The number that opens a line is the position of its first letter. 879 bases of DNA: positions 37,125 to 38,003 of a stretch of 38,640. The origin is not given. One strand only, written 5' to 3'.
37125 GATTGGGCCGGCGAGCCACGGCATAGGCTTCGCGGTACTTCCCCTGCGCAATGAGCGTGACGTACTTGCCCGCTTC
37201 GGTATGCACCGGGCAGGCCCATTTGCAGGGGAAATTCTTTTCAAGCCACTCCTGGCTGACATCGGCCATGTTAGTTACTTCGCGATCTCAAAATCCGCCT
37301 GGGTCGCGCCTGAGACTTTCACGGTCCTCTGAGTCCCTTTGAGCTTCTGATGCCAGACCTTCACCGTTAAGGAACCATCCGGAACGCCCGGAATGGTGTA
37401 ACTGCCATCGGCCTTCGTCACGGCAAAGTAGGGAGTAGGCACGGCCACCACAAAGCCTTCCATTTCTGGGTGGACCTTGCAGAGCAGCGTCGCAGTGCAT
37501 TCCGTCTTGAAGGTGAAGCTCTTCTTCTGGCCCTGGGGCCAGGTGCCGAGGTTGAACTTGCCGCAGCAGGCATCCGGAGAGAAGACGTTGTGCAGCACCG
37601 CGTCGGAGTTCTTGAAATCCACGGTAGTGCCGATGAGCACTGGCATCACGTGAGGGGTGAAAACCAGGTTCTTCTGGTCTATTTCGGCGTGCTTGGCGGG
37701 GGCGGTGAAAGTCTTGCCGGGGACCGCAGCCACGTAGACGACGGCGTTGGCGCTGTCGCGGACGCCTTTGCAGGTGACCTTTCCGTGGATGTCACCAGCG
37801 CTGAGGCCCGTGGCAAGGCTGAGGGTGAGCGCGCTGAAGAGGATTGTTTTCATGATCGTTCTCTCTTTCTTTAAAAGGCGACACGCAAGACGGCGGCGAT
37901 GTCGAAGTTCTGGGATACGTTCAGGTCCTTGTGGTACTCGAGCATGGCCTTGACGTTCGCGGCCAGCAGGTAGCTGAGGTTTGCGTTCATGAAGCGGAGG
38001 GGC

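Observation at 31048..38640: Eight-gene operon joining a Rieske/cytochrome b6-type complex to a GltD-like NAD(P)H flavoprotein, a cupredoxin, nine c-haems and an outer-membrane barrel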

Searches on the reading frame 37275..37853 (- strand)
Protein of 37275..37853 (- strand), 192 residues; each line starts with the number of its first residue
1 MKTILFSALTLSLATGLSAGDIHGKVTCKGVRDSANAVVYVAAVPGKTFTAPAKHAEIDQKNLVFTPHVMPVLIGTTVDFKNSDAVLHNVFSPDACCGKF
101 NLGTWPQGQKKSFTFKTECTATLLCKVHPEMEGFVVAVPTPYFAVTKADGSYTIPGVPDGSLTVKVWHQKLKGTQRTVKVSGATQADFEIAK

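Call 3: search_protein_families(library=pfam, proteins=[window:37275-37853:-], max_evalue=0.01)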
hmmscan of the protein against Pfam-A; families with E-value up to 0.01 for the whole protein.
window:37275-37853:- (192 aa): 4 families
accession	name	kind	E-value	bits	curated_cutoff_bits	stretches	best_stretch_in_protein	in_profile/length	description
PF13620.12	CarboxypepD_reg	-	3.1e-06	27.9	32.3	1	139-188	22-79/82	Carboxypeptidase regulatory-like domain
PF00127.26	Copper-bind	-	8.7e-05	23.3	21.2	1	56-135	5-96/99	Copper binding proteins, plastocyanin/azurin family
PF14686.12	fn3_3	-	0.00019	21.6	24.4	1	142-183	27-71/75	Polysaccharide lyase family 4, domain II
PF13715.12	CarbopepD_reg_2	-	0.009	16.5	32.2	0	144-190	28-74/88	CarboxypepD_reg-like domain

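Call 69: search_solved_structures(query=window:37275-37853:-, max_evalue=1, show_alignments=2)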
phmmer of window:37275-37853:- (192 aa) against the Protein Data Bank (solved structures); distinct sequences matched with E-value up to 1: 17.
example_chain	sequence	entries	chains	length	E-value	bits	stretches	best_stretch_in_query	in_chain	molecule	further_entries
5fc9_A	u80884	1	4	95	0.002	20.9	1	65-136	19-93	Blue (Type 1) copper domain protein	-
9cck_A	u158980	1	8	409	0.0037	20.1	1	65-135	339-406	Copper-containing nitrite reductase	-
1sf3_A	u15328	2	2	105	0.0082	18.9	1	61-136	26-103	Amicyanin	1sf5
4p5r_A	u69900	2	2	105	0.0082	18.9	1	61-136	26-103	Amicyanin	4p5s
1sfd_A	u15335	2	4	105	0.011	18.5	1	61-136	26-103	Amicyanin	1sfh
1aac_A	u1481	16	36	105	0.016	18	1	61-136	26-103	AMICYANIN | PROTEIN (AMICYANIN)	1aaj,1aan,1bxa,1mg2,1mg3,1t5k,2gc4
1mda_A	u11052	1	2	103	0.016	18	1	61-136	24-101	AMICYANIN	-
2gb2_A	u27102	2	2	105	0.022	17.6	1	61-136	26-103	Amicyanin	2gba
2qdv_A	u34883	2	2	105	0.022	17.6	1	61-136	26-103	Amicyanin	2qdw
3ie9_A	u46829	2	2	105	0.041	16.7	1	61-136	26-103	Amicyanin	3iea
2idt_A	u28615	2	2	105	0.075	15.8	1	61-136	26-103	Amicyanin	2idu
3rym_A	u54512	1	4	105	0.1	15.4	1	61-136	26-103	Amicyanin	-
2idq_A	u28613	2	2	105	0.1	15.4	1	61-136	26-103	Amicyanin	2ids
1id2_A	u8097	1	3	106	0.26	14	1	60-136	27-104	AMICYANIN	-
3ply_A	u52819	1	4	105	0.28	14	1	61-136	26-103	Amicyanin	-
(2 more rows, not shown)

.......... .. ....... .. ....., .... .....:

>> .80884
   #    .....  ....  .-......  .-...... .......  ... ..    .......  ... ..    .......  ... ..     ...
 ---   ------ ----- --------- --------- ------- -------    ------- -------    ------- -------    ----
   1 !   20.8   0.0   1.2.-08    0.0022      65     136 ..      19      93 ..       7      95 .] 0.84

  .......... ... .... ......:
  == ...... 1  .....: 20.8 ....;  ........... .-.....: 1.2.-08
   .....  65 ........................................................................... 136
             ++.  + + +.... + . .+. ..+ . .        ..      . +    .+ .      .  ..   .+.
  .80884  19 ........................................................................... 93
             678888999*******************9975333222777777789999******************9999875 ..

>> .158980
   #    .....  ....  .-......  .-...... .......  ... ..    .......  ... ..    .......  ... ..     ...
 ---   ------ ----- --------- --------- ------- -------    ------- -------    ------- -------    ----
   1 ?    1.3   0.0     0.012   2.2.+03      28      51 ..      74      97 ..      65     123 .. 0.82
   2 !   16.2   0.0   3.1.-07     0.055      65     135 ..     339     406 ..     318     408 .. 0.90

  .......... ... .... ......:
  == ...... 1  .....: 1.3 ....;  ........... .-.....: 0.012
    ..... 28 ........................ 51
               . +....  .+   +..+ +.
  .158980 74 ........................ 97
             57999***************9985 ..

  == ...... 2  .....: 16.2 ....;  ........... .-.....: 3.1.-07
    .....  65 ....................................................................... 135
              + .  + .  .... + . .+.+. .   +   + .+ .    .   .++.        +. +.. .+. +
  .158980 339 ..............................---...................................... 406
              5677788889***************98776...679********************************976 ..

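Call 95: search_protein_families(library=ncbifam, proteins=[window:37275-37853:-], max_evalue=0.01)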
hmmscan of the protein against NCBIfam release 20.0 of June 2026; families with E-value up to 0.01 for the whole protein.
window:37275-37853:- (192 aa): 1 family
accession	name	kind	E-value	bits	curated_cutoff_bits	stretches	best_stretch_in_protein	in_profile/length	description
TIGR02657.1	amicyanin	equivalog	0.00036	20.9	110.2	1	66-136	10-81/83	amicyanin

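Call 104: predict_structure(protein=window:37275-37853:-)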
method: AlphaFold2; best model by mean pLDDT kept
length: 192 residues; sequences in the alignment: 1
mean_pLDDT: 32.8   pTM: 0.20
mean pLDDT of the five models: 32.8, 32.1, 31.4, 30.4, 27.0
residues with pLDDT >= 90: 0; 70-90: 2; 50-70: 6; < 50: 184
segments of 3 or more residues with pLDDT < 50: 11-192
pLDDT, mean of each block of 10 residues (from residue 1): 59 34 28 32 32 26 26 31 32 31 31 28 24 27 32 41 38 38 33 27
secondary structure, 60 per line:
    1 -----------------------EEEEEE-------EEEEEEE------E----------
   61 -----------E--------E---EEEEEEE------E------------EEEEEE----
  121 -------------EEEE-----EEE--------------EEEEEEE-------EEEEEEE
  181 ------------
elements in order: E24-29 E37-43 E85-91 E111-116 E134-137 E143-145 E160-166 E174-180
